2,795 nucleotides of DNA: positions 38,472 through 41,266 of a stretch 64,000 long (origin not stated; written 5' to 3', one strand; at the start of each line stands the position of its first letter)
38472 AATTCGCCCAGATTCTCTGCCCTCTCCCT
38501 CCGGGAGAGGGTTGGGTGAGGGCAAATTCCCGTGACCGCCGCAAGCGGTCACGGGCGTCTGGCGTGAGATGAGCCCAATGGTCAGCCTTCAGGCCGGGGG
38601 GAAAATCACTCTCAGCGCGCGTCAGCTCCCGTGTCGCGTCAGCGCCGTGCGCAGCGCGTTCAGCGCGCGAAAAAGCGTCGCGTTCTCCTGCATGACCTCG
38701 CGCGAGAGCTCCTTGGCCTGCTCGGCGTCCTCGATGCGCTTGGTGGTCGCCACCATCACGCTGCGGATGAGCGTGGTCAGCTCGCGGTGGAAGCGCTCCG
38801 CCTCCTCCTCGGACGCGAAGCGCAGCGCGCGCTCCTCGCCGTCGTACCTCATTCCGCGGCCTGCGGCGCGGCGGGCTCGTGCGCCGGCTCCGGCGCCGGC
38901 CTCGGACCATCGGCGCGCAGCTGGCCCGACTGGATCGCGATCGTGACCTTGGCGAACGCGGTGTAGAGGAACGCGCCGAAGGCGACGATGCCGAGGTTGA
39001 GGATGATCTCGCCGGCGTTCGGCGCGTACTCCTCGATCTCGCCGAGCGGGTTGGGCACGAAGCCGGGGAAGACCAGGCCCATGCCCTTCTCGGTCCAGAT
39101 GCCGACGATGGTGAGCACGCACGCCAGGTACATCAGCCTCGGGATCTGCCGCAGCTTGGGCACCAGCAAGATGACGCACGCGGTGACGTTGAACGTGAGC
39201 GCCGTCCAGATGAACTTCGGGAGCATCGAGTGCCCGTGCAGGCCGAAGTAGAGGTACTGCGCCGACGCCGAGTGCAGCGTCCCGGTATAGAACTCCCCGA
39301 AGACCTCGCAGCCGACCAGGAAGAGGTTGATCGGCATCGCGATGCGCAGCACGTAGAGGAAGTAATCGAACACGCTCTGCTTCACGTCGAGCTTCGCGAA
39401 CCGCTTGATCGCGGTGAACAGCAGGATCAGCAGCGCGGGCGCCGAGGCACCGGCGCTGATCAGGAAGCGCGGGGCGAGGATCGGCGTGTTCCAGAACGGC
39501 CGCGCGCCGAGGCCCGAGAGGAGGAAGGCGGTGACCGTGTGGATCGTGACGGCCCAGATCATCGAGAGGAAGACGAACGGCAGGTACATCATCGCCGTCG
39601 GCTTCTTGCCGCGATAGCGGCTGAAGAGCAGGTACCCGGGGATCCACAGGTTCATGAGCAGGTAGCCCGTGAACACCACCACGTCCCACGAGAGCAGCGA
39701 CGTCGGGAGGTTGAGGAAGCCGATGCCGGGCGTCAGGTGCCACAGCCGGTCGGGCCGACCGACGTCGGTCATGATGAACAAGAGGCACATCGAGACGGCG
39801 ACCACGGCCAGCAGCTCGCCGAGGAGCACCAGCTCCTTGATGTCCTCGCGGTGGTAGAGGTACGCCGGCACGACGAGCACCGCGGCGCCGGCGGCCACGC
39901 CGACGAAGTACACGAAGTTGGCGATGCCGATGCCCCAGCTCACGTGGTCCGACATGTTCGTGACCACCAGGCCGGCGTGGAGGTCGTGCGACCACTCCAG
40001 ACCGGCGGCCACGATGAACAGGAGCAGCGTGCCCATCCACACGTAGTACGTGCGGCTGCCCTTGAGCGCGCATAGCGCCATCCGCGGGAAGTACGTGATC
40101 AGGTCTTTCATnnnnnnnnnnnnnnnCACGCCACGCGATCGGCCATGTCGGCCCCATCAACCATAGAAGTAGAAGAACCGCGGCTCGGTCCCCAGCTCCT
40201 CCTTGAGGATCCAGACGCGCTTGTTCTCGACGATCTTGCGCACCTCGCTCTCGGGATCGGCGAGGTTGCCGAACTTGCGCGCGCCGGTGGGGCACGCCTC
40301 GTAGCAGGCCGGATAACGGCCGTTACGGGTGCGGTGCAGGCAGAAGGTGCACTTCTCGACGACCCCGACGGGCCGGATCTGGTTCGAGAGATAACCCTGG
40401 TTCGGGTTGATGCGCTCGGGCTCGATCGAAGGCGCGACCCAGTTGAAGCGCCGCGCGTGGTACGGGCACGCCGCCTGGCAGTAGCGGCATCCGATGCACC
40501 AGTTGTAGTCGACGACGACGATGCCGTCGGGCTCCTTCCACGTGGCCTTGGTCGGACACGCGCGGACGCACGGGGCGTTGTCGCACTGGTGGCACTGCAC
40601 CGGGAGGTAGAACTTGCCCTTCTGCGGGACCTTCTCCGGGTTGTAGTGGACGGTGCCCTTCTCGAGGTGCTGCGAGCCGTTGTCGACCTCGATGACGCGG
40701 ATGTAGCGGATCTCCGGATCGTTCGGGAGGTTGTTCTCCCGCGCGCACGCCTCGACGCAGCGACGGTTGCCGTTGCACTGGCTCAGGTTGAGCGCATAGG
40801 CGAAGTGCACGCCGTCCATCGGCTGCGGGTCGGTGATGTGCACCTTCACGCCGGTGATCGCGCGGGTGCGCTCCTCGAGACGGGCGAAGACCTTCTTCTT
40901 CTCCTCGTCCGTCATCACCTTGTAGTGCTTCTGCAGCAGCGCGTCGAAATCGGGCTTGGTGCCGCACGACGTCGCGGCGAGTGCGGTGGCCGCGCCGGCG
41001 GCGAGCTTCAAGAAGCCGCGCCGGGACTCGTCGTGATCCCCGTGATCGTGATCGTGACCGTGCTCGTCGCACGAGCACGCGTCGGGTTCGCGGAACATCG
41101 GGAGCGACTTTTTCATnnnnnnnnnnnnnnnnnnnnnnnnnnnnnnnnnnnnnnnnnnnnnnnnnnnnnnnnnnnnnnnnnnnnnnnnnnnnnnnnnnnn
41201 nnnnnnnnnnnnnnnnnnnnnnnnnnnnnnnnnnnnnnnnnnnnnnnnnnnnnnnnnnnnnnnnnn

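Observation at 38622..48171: Divergent ten-gene multiheme electron-transfer supercluster: Rieske/cytochrome b with 9-heme and about 34-heme cytochromes, back to back with a tetraheme-NrfC-NrfD quinol module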

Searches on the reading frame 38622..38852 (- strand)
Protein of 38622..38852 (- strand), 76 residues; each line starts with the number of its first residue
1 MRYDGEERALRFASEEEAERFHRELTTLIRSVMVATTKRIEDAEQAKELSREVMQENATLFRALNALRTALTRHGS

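Call 4: search_protein_families(library=pfam, max_evalue=0.01, proteins=[window:38622-38852:-])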
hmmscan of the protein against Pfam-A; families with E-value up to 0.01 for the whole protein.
window:38622-38852:- (76 aa): 0 families

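Call 5: search_protein_families(library=ncbifam, max_evalue=0.01, proteins=[window:38622-38852:-])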
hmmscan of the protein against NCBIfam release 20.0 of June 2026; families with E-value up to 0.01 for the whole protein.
window:38622-38852:- (76 aa): 0 families

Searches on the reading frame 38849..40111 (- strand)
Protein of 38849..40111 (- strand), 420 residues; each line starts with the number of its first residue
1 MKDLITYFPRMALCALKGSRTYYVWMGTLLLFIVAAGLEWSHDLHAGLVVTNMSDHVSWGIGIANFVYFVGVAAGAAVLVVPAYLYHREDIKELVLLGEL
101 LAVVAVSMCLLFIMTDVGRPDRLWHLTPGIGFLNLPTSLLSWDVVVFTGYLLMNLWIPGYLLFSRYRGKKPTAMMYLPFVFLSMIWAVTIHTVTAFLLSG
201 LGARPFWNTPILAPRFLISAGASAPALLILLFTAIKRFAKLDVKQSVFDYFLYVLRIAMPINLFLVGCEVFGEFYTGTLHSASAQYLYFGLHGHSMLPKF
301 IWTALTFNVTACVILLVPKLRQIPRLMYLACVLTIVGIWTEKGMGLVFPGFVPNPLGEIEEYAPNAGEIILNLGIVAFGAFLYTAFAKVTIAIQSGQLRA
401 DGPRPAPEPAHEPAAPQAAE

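Call 4: search_protein_families(library=pfam, max_evalue=0.01, proteins=[window:38849-40111:-])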
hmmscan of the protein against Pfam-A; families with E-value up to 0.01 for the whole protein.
window:38849-40111:- (420 aa): 1 family
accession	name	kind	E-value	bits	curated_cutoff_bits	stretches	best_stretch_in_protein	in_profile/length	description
PF03916.19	NrfD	-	1.3e-39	137.1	25.8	1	50-341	2-300/313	Polysulphide reductase, NrfD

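Call 5: search_protein_families(library=ncbifam, max_evalue=0.01, proteins=[window:38849-40111:-])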
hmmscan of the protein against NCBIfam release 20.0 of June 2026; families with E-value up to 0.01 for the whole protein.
window:38849-40111:- (420 aa): 5 families
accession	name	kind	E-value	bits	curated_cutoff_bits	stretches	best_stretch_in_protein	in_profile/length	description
NF045798.1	DsrP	equivalog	3.4e-105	352.3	350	1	14-395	4-345/346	sulfate reduction electron transfer complex DsrMKJOP subunit DsrP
NF041784.1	mnquin_red_QrcD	equivalog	2.8e-11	43.4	570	2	20-125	16-121/408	menaquinone reductase integral membrane subunit QrcD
TIGR03148.1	cyt_nit_nrfD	equivalog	1.9e-08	33.9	347.6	1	55-293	6-256/316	cytochrome c nitrite reductase subunit NrfD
NF011568.0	PRK14992.1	equivalog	2.7e-05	23.7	314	1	56-231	16-185/341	tetrathionate reductase subunit TtrC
NF052519.1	ExpolsacRepExoX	equivalog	0.0028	18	140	1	175-230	1-54/96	exopolysaccharide production repressor ExoX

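Call 27: search_solved_structures(query=window:38849-40111:-, max_evalue=0.001)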
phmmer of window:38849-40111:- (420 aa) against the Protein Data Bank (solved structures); distinct sequences matched with E-value up to 0.001: 2.
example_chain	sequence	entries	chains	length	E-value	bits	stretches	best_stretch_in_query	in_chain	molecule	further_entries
6lod_C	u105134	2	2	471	2.2e-06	30.5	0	47-159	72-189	Polysulphide reductase NrfD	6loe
6f0k_C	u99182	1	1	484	4.4e-05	26.2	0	175-347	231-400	Polysulphide reductase NrfD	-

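Call 69: find_homologous_proteins(query=window:38849-40111:-, max_evalue=1e-10)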
Query window:38849-40111:- (420 aa): 7423 proteins with E <= 1e-10 among 8000 candidates; the best 120 are listed.
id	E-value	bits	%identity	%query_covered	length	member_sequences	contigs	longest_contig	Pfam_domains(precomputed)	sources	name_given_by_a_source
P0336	2.1e-271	919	100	98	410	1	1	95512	PF03916.20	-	-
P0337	1.1e-240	817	89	96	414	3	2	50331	PF03916.20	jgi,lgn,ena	-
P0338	3.5e-240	816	89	98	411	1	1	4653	PF03916.20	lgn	-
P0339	2.3e-235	800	87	96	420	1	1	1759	PF03916.20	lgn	-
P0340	1.3e-232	791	85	100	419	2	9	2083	PF03916.20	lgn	-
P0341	2.1e-232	790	88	94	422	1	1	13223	PF03916.20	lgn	-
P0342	3.2e-231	786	86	96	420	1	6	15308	PF03916.20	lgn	-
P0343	3.3e-231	786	86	96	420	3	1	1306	PF03916.20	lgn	-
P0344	1.9e-230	784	84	100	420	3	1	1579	PF03916.20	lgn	-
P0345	2.4e-230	783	84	100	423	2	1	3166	PF03916.20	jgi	-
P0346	3.2e-230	783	87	95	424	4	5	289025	PF03916.20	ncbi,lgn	ncbi:MAG: NrfD/PsrC family molybdoenzyme membrane anchor subunit [Polyangiaceae bacterium]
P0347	1.5e-229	781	84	100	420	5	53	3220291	PF03916.20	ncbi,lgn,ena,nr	ncbi:MAG: polysulfide reductase NrfD [Polyangiaceae bacterium]|nr:polysulfide reductase NrfD [Polyan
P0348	4.7e-229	779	84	100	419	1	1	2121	PF03916.20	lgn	-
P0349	2.3e-228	777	84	100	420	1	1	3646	PF03916.20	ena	-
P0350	2.8e-228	776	82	100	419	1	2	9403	PF03916.20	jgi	-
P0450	2.3e-143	497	55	96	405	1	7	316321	PF03916.20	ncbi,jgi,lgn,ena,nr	ncbi:MAG: hypothetical protein A3G32_01170 [Deltaproteobacteria bacterium RIFCSPLOWO2_12_FULL_40_28]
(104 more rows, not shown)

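Call 70: find_encoding_contigs(protein=P0347, flank=10000, max_places=1)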
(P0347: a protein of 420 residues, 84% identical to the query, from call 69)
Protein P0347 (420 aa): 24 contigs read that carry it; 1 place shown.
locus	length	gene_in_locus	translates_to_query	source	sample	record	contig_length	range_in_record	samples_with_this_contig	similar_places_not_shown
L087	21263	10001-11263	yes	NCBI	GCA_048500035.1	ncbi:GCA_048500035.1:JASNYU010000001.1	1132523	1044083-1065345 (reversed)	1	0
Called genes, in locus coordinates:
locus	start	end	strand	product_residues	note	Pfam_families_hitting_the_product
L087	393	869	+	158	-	PF13470:PIN_3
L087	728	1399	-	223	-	-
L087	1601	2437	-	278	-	-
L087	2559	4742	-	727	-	-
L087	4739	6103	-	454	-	PF13435:Cytochrome_C554 (faint), PF14537:Cytochrom_c3_2 (faint), PF22113:Mtrc-MtrF_II-IV_dom (faint), PF09699:Paired_CXXCH_1 (faint), PF14522:Cytochrome_C7 (faint)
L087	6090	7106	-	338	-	PF00033:Cytochrome_B, PF13631:Cytochrom_B_N_2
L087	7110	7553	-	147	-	PF00355:Rieske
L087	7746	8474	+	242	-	-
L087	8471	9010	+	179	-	PF09699:Paired_CXXCH_1 (faint), PF14522:Cytochrome_C7 (faint), PF14537:Cytochrom_c3_2 (faint), PF22113:Mtrc-MtrF_II-IV_dom (faint)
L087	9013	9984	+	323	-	PF13247:Fer4_11, PF12797:Fer4_2 (weak), PF00037:Fer4 (weak), PF12838:Fer4_7, PF13187:Fer4_9 (weak), PF13237:Fer4_10, PF13247:Fer4_11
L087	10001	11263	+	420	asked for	PF03916:NrfD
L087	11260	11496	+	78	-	-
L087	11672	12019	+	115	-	PF05635:23S_rRNA_IVP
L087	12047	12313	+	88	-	-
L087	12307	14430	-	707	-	PF03264:Cytochrom_NNT (faint), PF09699:Paired_CXXCH_1 (faint), PF14522:Cytochrome_C7 (faint), PF14537:Cytochrom_c3_2 (weak), PF22113:Mtrc-MtrF_II-IV_dom, PF01292:Ni_hydr_CYTB (weak)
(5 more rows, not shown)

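Call 71: find_encoding_contigs(protein=P0450, flank=10000, max_places=1)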
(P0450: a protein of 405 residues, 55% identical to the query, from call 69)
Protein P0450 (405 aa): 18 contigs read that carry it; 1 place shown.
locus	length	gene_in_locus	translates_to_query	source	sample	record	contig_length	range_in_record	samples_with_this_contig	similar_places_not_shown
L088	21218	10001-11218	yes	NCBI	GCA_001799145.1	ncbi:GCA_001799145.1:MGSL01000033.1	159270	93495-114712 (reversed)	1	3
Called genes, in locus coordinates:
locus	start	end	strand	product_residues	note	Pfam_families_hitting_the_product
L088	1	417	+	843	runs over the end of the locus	PF01578:Cytochrom_C_asm, PF16327:CcmF_C, PF03918:CcmH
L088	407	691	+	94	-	-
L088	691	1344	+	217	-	-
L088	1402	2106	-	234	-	PF08843:AbiEii (faint)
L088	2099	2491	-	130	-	-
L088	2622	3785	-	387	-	PF13173:AAA_14, PF13635:DUF4143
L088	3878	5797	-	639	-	PF14522:Cytochrome_C7 (faint), PF09699:Paired_CXXCH_1 (weak)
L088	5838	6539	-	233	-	PF14522:Cytochrome_C7 (faint), PF14537:Cytochrom_c3_2 (faint)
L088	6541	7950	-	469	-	-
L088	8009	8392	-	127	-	PF00034:Cytochrom_C (faint)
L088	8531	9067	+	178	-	PF14537:Cytochrom_c3_2 (faint), PF14522:Cytochrome_C7 (faint), PF09699:Paired_CXXCH_1 (faint)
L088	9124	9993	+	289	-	PF12837:Fer4_6 (faint), PF13247:Fer4_11, PF00037:Fer4 (weak), PF12797:Fer4_2 (weak), PF13237:Fer4_10, PF12838:Fer4_7 (weak), PF13187:Fer4_9 (weak), PF13247:Fer4_11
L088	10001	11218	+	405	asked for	PF03916:NrfD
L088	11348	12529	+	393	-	PF13173:AAA_14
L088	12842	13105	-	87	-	-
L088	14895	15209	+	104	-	PF02575:YbaB_DNA_bd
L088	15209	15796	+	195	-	PF21176:RecR_HhH, PF02132:RecR_ZnF (weak), PF01751:Toprim, PF13662:Toprim_4, PF21175:RecR_C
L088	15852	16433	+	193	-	PF00025:Arf, PF00071:Ras (weak)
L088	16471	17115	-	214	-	PF00923:TAL_FSA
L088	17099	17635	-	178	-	PF01288:HPPK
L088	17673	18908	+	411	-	PF00155:Aminotran_1_2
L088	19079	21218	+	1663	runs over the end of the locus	PF00069:Pkinase, PF07714:PK_Tyr_Ser-Thr, PF13424:TPR_12, PF01590:GAF, PF13185:GAF_2, PF13492:GAF_3, PF00158:Sigma54_activat, PF14532:Sigma54_activ_2, +6 more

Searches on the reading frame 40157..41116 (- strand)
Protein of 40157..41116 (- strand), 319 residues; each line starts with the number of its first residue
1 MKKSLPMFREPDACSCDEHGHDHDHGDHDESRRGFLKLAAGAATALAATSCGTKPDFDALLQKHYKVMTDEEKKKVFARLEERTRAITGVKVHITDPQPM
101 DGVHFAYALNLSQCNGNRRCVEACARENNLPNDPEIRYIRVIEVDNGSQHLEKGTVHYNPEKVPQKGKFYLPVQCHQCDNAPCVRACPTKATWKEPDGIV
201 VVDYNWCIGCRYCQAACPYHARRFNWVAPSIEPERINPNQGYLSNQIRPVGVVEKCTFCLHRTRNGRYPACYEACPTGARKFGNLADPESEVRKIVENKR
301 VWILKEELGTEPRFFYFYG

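Call 4: search_protein_families(library=pfam, max_evalue=0.01, proteins=[window:40157-41116:-])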
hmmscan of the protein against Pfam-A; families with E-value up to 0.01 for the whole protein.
window:40157-41116:- (319 aa): 12 families
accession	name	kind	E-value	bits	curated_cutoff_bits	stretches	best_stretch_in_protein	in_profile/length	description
PF13247.11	Fer4_11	-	1.3e-21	77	26.2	2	169-227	4-64/100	4Fe-4S dicluster domain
PF12838.12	Fer4_7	-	1.4e-12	48.3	27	2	207-279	2-52/52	4Fe-4S dicluster domain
PF13187.11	Fer4_9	-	1.2e-11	44.9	27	2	207-279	2-51/52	4Fe-4S dicluster domain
PF13237.11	Fer4_10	-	1.7e-10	41.1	25.5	2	200-276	2-53/53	4Fe-4S dicluster domain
PF00037.32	Fer4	-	1.4e-07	31.5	21.1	1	200-222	1-23/24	4Fe-4S binding domain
PF12837.12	Fer4_6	-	4.3e-07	30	25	1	199-221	1-23/24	4Fe-4S binding domain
PF12797.12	Fer4_2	-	4.8e-06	26.6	24.5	1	199-219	2-22/22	4Fe-4S binding domain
PF13484.11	Fer4_16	-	5.8e-05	24.2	30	0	203-219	49-65/66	4Fe-4S double cluster binding domain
PF13183.11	Fer4_8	-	0.0014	19.6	27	0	207-278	5-67/68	4Fe-4S dicluster domain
PF13534.11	Fer4_17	-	0.0028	18.6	22.2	0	207-232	2-26/61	4Fe-4S dicluster domain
PF12798.12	Fer4_3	-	0.0069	17.6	27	0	207-221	1-15/15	4Fe-4S binding domain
PF25160.1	LdpA_Fe-S-bd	-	0.0087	16.3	27.6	0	180-220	6-41/49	LdpA Fe-S cluster-binding domain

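Call 5: search_protein_families(library=ncbifam, max_evalue=0.01, proteins=[window:40157-41116:-])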
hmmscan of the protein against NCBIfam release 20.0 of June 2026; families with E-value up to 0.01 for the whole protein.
window:40157-41116:- (319 aa): 50 families (the best 25 are shown)
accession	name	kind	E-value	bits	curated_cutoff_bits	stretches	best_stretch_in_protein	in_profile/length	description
NF045797.1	DsrO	equivalog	1.5e-56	191.5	200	1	96-317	35-234/235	sulfate reduction electron transfer complex DsrMKJOP subunit DsrO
NF041782.1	mnquin_red_QrcC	equivalog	6.3e-44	150.4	400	2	106-265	2-157/239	menaquinone reductase iron-sulfur cluster-binding subunit QrcC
NF041715.1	arsenate_red_ArrB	equivalog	3.5e-39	134.7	450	2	235-317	143-225/233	arsenate respiratory reductase iron-sulfur subunit ArrB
NF011569.0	PRK14993.1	equivalog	1.8e-36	125.8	416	2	104-225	43-150/244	tetrathionate reductase subunit TtrB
TIGR03149.1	cyt_nit_nrfC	equivalog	2e-34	118.9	377.6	2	92-229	26-149/225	cytochrome c nitrite reductase Fe-S protein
TIGR02951.1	DMSO_dmsB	equivalog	4.8e-30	104.7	214.1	1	107-287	4-155/161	DMSO/selenate family reductase complex B subunit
NF008134.0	PRK10882.1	equivalog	1.2e-26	93.6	263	2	111-229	45-168/329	hydrogenase 2 operon protein HybA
NF045715.1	sulf_resp_HmcB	equivalog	5.9e-26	91.3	420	1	102-287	32-200/307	sulfate respiration complex iron-sulfur protein HmcB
TIGR03478.1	DMSO_red_II_bet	subfamily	7.5e-26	90.8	480.7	2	163-228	119-185/321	DMSO reductase family type II enzyme, iron-sulfur subunit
NF042979.1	EthbenzDh_ebdB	equivalog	3.5e-24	85.3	740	2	163-229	141-208/354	ethylbenzene dehydrogenase subunit beta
TIGR01582.1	FDH-beta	equivalog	2.3e-18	66.3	334.7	2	103-225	20-144/283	formate dehydrogenase subunit beta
NF038355.1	FDH3_beta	equivalog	5.5e-17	62.4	240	1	111-287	9-166/180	formate dehydrogenase FDH3 subunit beta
NF009408.0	PRK12769.1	equivalog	5.6e-16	57.8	1003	1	146-281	27-143/659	formate-dependent uric acid utilization protein AegA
NF007658.0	PRK10330.1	equivalog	2.6e-14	53.1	260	1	173-279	56-151/181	electron transport protein HydN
TIGR01660.1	narH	equivalog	6.2e-13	48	524.05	1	169-228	177-237/492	nitrate reductase subunit beta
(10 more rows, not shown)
